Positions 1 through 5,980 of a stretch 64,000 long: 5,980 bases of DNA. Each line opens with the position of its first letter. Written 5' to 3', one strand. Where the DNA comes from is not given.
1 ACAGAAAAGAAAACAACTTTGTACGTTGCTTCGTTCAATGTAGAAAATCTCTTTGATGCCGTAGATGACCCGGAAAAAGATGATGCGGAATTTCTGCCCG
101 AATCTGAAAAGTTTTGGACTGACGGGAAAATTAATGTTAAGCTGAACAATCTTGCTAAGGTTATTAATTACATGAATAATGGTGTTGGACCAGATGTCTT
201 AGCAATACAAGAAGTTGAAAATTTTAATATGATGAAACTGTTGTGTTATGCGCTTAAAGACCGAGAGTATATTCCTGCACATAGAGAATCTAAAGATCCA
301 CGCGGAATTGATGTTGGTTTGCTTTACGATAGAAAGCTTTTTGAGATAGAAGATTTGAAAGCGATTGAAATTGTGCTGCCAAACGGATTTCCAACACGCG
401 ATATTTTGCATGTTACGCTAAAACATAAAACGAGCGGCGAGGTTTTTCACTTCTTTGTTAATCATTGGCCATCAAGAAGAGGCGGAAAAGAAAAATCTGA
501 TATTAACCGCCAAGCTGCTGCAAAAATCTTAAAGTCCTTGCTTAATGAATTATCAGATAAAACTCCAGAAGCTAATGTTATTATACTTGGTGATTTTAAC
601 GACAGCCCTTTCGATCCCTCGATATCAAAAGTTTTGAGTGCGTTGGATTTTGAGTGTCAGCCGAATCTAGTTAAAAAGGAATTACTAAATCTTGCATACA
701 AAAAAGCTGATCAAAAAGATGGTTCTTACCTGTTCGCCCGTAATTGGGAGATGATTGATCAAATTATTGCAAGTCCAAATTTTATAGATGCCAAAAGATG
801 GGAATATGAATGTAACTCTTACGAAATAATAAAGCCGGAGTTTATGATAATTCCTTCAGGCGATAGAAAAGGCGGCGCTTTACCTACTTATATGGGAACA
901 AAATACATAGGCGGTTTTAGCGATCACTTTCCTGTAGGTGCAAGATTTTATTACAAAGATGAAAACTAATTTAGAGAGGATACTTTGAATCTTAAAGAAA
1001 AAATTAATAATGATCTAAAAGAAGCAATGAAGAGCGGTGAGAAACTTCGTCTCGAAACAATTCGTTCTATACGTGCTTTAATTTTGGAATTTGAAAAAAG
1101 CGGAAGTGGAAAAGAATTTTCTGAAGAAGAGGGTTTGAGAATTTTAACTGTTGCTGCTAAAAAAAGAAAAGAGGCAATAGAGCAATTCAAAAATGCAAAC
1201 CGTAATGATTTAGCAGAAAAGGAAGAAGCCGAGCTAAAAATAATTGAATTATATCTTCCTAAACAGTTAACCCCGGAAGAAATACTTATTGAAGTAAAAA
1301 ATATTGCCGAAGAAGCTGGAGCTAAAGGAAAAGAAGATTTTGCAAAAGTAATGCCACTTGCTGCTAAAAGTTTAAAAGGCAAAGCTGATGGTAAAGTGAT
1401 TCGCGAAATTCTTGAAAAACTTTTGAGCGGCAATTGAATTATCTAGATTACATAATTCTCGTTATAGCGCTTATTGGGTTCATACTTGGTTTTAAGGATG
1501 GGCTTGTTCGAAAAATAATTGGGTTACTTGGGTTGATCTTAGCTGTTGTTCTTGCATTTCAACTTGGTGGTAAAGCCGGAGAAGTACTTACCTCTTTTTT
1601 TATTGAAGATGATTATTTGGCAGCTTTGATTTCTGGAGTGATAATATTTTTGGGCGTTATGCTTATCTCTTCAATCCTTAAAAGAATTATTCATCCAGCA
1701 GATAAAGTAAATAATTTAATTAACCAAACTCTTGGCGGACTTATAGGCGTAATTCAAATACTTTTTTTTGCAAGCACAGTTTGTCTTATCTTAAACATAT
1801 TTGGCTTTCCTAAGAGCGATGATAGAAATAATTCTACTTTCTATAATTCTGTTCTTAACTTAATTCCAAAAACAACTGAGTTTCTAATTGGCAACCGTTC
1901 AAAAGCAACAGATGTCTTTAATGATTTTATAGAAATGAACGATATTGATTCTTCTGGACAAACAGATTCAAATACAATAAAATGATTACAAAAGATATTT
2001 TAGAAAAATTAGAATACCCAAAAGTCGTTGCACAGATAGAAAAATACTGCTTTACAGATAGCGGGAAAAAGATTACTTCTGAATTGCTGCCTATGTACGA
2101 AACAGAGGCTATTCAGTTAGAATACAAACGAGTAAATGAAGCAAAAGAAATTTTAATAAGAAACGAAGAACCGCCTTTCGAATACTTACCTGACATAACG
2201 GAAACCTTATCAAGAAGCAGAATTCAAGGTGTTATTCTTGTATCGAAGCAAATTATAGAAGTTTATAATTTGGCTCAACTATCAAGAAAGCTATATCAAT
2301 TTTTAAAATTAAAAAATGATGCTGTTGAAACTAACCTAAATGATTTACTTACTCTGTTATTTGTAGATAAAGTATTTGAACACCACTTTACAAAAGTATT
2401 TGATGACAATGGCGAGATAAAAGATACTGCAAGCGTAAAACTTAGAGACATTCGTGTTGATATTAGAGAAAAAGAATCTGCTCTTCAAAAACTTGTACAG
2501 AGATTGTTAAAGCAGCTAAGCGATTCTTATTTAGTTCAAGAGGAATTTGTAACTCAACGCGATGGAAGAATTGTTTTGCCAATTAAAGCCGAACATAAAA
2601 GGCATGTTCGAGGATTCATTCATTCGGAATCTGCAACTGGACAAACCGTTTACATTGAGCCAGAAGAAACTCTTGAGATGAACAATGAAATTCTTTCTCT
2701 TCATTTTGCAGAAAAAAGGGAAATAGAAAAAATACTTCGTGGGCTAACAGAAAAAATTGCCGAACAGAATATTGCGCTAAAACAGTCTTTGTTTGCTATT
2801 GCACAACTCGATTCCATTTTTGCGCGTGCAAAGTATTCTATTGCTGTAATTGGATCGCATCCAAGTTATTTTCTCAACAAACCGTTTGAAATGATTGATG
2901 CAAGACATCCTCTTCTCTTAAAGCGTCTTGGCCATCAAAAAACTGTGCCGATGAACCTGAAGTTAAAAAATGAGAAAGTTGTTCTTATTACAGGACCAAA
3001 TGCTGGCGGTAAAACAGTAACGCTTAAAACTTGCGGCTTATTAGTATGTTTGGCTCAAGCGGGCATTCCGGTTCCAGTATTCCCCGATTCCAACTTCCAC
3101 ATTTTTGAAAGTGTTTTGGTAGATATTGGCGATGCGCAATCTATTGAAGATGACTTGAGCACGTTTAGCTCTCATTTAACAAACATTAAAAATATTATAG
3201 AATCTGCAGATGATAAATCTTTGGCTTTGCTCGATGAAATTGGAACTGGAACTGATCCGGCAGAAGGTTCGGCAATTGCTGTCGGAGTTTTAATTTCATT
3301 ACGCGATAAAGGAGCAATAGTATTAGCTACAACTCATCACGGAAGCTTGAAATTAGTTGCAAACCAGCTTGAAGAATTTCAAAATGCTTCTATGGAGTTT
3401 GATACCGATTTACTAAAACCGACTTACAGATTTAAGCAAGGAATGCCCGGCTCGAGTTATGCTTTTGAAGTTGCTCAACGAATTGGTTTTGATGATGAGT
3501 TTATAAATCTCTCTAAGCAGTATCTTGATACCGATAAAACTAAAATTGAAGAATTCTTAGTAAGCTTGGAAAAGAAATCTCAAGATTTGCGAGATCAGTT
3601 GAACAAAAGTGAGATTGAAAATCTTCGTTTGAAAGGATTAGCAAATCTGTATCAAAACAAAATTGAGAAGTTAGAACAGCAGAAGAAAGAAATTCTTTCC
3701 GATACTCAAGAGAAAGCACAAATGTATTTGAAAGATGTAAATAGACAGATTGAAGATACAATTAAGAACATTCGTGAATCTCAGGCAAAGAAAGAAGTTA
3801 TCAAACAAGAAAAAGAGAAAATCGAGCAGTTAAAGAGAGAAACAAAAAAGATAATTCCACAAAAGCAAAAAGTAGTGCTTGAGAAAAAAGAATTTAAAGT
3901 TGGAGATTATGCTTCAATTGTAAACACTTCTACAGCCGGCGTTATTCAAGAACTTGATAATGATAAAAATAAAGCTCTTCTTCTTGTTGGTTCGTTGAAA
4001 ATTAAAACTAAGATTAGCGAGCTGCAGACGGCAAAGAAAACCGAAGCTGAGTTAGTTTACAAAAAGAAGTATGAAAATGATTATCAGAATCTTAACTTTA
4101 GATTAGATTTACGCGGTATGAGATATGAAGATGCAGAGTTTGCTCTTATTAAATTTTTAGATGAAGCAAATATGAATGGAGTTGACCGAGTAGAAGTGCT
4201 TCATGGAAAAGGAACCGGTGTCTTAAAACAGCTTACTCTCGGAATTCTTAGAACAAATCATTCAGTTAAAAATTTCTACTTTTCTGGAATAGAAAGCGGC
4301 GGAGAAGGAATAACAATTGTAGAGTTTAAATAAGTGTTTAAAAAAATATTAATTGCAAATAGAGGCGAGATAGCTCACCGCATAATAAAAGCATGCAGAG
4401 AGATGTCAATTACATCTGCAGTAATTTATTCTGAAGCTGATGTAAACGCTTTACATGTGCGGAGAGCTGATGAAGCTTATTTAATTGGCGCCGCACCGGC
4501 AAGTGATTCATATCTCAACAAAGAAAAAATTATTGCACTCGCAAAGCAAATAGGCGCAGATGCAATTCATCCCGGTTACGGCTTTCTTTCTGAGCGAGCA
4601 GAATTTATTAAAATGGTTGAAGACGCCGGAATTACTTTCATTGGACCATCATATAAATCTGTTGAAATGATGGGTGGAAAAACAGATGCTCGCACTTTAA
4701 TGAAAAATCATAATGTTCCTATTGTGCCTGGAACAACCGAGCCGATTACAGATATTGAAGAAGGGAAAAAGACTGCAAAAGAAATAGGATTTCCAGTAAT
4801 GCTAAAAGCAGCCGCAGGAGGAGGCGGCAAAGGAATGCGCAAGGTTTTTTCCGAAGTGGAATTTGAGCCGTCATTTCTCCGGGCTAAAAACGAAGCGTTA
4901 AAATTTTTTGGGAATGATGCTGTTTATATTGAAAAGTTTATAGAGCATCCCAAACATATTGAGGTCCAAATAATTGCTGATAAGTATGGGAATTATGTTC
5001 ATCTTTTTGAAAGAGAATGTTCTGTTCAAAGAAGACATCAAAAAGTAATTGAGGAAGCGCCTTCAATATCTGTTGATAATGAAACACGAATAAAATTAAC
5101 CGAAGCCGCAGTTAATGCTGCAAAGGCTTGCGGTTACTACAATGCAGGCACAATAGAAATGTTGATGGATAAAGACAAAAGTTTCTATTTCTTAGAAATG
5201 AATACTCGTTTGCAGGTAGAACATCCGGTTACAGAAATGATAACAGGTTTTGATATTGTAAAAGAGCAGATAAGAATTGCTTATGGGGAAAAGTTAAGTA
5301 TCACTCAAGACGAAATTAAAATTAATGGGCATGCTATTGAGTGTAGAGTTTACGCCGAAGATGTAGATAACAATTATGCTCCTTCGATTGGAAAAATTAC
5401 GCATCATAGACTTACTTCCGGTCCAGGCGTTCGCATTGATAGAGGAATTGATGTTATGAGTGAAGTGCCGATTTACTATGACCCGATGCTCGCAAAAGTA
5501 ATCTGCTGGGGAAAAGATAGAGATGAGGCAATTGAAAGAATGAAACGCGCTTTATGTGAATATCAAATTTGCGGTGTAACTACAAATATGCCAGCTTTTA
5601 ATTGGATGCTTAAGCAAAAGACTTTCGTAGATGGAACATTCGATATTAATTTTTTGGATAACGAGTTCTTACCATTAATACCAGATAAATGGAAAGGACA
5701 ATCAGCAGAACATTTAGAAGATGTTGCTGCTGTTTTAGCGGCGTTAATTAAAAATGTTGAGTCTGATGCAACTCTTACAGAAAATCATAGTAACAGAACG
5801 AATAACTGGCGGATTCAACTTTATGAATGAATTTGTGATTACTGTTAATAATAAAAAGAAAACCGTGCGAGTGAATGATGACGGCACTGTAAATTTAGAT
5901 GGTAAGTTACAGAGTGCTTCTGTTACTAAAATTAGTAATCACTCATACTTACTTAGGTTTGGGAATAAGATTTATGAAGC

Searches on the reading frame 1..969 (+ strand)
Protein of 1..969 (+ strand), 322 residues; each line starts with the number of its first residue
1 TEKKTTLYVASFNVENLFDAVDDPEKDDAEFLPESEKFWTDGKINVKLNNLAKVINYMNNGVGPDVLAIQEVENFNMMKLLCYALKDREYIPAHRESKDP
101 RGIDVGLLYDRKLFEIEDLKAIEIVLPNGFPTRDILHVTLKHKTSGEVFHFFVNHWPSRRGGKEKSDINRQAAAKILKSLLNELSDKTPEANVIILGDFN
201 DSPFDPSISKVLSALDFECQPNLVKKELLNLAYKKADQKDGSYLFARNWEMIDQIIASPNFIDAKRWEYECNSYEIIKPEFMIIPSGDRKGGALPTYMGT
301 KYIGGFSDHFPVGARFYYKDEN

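Call 57: search_protein_families(library=pfam, max_evalue=0.000001, proteins=[window:1-969:+])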
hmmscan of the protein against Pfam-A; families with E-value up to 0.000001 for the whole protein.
window:1-969:+ (322 aa): 1 family
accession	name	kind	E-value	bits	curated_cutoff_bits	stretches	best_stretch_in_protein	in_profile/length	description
PF19580.5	Exo_endo_phos_3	-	1.9e-85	287.1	27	1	9-312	2-305/311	Endonuclease/Exonuclease/phosphatase family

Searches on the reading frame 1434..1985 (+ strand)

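Call 57: search_protein_families(library=pfam, max_evalue=0.000001, proteins=[window:1434-1985:+])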
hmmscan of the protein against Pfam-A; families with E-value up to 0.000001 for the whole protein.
window:1434-1985:+ (183 aa): 1 family
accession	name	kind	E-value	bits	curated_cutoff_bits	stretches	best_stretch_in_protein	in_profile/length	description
PF02674.22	Colicin_V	-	2.3e-25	89.7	29.3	1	4-144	1-143/144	Colicin V production protein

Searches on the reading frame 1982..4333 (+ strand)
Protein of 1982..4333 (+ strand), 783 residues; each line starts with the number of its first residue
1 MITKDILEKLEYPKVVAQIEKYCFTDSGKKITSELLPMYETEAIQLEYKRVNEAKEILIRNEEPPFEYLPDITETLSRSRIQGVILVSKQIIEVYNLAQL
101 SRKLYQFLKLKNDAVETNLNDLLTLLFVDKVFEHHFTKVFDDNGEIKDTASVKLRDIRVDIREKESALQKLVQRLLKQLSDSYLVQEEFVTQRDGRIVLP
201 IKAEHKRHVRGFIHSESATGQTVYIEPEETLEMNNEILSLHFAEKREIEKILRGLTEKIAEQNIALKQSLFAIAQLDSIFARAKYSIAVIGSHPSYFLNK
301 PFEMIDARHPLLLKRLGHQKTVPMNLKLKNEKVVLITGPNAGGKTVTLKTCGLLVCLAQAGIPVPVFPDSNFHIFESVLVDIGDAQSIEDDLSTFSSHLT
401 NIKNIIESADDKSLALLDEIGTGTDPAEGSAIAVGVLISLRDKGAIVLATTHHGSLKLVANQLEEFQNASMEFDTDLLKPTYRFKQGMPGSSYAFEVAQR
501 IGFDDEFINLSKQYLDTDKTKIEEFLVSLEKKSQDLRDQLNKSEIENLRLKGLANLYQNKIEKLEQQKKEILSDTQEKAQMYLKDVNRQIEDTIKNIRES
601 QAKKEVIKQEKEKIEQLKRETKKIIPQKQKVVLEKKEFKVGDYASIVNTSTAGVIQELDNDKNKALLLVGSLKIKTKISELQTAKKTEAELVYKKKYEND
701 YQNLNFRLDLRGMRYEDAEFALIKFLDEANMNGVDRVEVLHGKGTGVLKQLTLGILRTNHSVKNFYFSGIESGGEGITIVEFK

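Call 57: search_protein_families(library=pfam, max_evalue=0.000001, proteins=[window:1982-4333:+])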
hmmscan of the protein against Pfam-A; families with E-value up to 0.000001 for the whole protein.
window:1982-4333:+ (783 aa): 2 families
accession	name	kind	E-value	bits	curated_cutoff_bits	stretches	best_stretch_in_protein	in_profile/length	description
PF00488.27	MutS_V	-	5.9e-30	105.1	30.2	1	334-515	1-184/188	MutS domain V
PF01713.27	Smr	-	4.3e-21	75.3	25.7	1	708-783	1-77/77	Smr domain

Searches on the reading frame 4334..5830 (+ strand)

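Call 57: search_protein_families(library=pfam, max_evalue=0.000001, proteins=[window:4334-5830:+])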
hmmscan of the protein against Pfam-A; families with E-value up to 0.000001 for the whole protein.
window:4334-5830:+ (498 aa): 5 families
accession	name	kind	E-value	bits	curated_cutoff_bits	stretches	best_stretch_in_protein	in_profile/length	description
PF02786.22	CPSase_L_D2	-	9.6e-77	257.7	19.8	1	116-322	2-209/211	Carbamoyl-phosphate synthase L chain, ATP binding domain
PF00289.28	Biotin_carb_N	-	2.1e-44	150.9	25.5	1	1-108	1-108/110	Biotin carboxylase, N-terminal domain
PF02785.25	Biotin_carb_C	-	2.9e-36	124.3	32.4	1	336-442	1-107/108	Biotin carboxylase C-terminal domain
PF07478.18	Dala_Dala_lig_C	-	7.9e-09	35.8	24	1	144-291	28-174/204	D-ala D-ala ligase C-terminus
PF02222.28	ATP-grasp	-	1e-08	35.5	27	1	135-292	13-162/179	ATP-grasp domain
